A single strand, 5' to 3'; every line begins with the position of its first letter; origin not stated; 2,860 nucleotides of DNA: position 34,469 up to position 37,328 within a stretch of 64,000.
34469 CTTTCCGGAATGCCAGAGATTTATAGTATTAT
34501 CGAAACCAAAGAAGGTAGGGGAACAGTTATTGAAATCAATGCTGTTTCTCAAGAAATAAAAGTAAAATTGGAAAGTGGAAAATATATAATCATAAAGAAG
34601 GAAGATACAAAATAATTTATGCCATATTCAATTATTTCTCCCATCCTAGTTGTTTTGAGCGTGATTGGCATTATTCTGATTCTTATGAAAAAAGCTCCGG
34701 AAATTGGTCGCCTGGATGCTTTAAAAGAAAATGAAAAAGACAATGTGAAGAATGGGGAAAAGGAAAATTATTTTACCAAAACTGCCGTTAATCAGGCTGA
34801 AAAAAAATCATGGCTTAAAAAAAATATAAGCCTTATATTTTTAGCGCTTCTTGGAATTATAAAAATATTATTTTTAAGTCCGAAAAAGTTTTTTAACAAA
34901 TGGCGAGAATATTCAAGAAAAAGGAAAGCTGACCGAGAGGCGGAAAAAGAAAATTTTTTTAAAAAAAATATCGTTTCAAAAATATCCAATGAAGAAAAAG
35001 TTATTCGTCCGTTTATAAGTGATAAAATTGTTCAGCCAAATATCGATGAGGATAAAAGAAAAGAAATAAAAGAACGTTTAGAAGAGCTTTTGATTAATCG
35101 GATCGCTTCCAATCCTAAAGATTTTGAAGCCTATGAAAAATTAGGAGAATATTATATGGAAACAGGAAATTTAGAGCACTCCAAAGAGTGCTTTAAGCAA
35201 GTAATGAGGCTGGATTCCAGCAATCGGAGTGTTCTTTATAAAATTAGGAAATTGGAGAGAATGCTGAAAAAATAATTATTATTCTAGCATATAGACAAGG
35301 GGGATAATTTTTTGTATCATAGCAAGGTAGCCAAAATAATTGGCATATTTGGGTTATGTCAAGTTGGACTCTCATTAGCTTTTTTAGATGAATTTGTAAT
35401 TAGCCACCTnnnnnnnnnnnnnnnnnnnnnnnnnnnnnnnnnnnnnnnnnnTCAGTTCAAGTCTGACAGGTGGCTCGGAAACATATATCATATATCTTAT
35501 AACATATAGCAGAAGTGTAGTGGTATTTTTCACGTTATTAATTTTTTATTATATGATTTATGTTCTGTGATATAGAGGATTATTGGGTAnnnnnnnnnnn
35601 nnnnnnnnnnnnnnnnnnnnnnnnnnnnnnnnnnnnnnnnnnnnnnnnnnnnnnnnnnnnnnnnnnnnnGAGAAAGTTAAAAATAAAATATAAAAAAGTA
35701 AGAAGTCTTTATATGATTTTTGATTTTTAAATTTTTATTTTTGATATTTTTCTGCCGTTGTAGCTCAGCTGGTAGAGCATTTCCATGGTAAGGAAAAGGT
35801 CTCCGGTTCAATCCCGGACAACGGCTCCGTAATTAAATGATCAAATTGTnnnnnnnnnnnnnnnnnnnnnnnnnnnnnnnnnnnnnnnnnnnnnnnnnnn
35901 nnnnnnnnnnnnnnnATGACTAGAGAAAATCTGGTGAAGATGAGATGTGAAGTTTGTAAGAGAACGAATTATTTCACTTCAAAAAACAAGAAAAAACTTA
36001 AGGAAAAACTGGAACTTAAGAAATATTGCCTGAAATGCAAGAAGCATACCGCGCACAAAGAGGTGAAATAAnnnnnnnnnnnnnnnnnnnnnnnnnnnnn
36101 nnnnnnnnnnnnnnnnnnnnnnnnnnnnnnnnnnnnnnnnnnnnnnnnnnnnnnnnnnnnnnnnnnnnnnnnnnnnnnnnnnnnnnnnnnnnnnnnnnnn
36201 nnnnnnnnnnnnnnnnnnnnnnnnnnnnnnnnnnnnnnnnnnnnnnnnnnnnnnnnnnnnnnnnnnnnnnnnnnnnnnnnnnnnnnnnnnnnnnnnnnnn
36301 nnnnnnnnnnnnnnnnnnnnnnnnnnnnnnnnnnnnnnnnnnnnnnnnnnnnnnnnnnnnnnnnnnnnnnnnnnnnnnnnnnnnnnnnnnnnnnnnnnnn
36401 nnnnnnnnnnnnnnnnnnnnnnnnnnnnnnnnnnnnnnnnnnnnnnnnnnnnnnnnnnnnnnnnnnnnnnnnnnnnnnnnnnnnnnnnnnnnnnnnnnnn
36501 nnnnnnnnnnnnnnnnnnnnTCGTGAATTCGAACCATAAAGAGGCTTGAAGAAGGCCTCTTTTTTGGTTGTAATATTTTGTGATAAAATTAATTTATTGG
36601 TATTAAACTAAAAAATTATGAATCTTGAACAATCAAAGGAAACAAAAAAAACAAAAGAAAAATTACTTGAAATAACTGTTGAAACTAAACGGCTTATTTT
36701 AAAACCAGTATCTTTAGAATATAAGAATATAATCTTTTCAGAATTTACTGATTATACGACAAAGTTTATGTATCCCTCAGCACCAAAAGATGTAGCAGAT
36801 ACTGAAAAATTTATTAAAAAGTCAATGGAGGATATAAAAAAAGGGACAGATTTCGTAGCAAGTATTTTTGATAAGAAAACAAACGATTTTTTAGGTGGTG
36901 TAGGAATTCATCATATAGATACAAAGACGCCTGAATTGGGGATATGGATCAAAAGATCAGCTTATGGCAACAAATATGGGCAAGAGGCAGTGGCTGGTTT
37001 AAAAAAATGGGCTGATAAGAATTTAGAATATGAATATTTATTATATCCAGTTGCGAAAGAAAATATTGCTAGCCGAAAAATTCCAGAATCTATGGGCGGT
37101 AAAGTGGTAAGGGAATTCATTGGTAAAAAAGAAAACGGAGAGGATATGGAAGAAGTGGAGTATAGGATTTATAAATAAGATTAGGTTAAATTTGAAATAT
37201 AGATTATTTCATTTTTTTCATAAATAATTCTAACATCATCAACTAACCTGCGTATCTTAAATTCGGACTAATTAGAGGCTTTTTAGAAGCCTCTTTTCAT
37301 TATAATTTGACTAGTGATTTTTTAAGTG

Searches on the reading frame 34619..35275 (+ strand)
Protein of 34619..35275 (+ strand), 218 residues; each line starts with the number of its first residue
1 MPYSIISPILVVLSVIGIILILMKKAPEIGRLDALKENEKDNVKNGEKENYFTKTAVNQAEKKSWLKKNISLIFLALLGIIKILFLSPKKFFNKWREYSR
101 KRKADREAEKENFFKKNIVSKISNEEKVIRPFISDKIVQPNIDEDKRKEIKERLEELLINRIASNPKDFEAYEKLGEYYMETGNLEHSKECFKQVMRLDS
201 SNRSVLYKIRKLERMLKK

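Call 3: search_protein_families(library=pfam, proteins=[window:34619-35275:+], max_evalue=1)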
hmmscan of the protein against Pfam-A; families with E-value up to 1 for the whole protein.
window:34619-35275:+ (218 aa): 8 families
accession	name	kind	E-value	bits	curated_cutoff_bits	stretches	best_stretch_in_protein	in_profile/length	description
PF13181.12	TPR_8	-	9.7e-06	25.8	25.7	1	170-202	2-34/34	Tetratricopeptide repeat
PF07719.23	TPR_2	-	0.00011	22.5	27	1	170-202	2-34/34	Tetratricopeptide repeat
PF10602.15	RPN7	-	0.0026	17.9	29.6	1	145-203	14-70/174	26S proteasome subunit RPN7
PF13414.12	TPR_11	-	0.0067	16.5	26.8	2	177-208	2-33/42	TPR repeat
PF00515.34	TPR_1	-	0.012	15.9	27.8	1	170-202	2-34/34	Tetratricopeptide repeat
PF13431.12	TPR_17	-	0.025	15.3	24.4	1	162-186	6-30/34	Tetratricopeptide repeat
PF20225.4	DUF6584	-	0.028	14.9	27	0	142-186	14-54/171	Family of unknown function (DUF6584)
PF23914.1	TPR_CcmH_CycH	-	0.028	14.7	42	1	134-206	16-87/158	Cytochrome c-type biogenesis protein H TPR domain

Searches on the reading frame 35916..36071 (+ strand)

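Call 3: search_protein_families(library=pfam, proteins=[window:35916-36071:+], max_evalue=1)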
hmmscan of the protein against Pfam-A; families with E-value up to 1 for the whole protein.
window:35916-36071:+ (51 aa): 3 families
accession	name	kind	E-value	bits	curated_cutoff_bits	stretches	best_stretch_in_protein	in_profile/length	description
PF00471.26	Ribosomal_L33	-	8.6e-17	61.7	25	1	6-51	2-47/47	Ribosomal protein L33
PF15025.12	C5orf34-like_N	-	0.068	13.6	27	1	5-33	39-67/70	C5orf34-like, N-terminal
PF18930.5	DUF5679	-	0.21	12.2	27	1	37-49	1-13/40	Domain of unknown function (DUF5679)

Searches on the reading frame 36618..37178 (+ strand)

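Call 3: search_protein_families(library=pfam, proteins=[window:36618-37178:+], max_evalue=1)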
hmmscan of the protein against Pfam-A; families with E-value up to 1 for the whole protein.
window:36618-37178:+ (186 aa): 3 families
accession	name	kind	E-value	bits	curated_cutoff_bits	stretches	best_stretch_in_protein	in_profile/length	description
PF13302.13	Acetyltransf_3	-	6.6e-21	75.9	25.4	1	25-161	1-137/138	Acetyltransferase (GNAT) domain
PF13420.13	Acetyltransf_4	-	0.00049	20.6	24.3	1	60-167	35-140/155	Acetyltransferase (GNAT) domain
PF00583.31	Acetyltransf_1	-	0.0005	20.8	20.7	1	72-159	26-114/116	Acetyltransferase (GNAT) family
